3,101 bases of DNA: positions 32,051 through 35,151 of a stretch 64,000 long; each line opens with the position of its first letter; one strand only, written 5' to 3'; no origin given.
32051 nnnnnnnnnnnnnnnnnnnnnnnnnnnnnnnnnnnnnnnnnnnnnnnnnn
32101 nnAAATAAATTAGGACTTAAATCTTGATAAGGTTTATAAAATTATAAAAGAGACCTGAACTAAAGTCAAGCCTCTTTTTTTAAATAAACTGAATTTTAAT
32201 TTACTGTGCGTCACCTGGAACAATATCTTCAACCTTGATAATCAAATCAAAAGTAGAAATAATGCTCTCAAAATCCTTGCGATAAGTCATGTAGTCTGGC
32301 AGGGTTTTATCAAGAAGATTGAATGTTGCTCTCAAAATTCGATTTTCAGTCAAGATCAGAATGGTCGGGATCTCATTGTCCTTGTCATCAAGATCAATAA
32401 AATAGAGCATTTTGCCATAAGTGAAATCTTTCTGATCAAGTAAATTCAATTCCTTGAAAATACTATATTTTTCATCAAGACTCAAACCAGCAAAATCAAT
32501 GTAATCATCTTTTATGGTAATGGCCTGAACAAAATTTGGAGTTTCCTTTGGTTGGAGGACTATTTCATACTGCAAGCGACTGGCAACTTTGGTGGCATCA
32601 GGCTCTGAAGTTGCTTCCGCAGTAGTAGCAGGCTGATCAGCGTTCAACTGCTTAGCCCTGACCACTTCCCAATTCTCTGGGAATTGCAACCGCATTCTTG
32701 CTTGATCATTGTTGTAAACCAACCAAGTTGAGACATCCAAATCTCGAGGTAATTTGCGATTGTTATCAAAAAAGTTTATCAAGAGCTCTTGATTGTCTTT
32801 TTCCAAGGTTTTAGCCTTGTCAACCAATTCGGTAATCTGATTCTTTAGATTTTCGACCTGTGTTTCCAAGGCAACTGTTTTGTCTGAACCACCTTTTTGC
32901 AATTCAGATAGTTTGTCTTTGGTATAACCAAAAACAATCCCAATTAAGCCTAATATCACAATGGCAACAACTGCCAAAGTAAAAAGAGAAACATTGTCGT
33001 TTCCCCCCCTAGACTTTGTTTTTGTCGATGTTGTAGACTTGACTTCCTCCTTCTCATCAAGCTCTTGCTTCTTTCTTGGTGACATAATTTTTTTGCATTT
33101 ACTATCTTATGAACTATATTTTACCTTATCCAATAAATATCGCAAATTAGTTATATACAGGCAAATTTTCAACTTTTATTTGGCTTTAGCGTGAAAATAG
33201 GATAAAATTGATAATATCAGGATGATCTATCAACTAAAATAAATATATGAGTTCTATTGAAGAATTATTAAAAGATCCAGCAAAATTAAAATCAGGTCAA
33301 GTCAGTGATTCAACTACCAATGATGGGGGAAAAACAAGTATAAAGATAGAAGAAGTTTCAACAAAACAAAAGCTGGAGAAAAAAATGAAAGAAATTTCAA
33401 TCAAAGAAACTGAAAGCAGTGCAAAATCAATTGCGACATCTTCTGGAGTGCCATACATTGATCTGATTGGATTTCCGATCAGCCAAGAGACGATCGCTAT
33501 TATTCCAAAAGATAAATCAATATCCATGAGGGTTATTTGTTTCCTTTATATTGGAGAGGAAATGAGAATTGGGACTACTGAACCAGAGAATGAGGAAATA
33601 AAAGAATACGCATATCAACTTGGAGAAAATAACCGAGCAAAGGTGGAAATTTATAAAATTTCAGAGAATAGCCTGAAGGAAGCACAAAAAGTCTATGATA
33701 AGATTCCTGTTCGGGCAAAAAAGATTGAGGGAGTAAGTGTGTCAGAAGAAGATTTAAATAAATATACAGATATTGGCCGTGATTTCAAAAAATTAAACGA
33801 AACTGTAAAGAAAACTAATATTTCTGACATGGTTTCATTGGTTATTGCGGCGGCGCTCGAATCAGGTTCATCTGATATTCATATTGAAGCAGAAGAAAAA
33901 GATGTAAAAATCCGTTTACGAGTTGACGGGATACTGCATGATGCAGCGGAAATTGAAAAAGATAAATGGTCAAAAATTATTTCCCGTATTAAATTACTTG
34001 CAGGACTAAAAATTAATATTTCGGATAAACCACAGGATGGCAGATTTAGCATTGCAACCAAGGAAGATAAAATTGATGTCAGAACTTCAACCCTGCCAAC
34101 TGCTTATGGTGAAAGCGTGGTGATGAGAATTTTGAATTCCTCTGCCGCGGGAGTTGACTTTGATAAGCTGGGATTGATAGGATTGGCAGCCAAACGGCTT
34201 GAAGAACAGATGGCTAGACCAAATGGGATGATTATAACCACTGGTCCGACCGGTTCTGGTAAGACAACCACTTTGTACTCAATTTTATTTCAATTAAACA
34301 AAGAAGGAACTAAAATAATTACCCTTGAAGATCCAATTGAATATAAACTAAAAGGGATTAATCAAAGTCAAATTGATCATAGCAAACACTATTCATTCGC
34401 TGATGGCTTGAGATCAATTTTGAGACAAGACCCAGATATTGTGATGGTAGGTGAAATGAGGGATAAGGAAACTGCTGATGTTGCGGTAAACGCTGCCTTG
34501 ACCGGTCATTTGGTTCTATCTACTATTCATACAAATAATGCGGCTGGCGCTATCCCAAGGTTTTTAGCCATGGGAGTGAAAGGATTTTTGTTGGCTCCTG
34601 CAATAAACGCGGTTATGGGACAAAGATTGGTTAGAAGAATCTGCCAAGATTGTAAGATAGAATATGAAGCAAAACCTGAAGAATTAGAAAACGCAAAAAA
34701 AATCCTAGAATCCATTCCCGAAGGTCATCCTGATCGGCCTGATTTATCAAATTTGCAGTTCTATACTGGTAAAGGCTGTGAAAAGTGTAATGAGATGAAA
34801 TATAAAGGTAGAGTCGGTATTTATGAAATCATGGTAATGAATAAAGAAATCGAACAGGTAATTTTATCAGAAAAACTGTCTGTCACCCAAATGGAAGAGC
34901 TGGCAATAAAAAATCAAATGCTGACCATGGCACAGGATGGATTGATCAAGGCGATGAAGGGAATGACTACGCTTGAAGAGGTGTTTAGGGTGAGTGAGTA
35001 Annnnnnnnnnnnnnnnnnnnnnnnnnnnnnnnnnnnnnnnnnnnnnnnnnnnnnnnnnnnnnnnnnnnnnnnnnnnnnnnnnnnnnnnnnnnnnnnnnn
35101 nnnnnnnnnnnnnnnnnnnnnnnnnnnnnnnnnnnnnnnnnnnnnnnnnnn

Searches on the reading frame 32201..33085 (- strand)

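Call 54: search_protein_families(library=pfam, proteins=[window:32201-33085:-], max_evalue=0.0001)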
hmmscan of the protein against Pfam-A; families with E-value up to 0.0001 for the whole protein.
window:32201-33085:- (294 aa): 1 family
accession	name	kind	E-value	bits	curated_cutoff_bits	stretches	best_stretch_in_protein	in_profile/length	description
PF01166.23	TSC22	-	6e-05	23.6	30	0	72-101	11-40/57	TSC-22/dip/bun family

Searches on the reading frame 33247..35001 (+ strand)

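Call 54: search_protein_families(library=pfam, proteins=[window:33247-35001:+], max_evalue=0.0001)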
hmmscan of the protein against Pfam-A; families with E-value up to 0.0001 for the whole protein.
window:33247-35001:+ (584 aa): 2 families
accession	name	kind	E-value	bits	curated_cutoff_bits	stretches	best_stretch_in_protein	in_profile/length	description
PF00437.27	T2SSE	-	3.7e-123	411.3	24.9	1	189-581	5-370/370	Type II/IV secretion system protein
PF25199.1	nSTAND_NTPase5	-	6.4e-05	23.3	34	0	319-394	34-111/145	Novel STAND NTPase 5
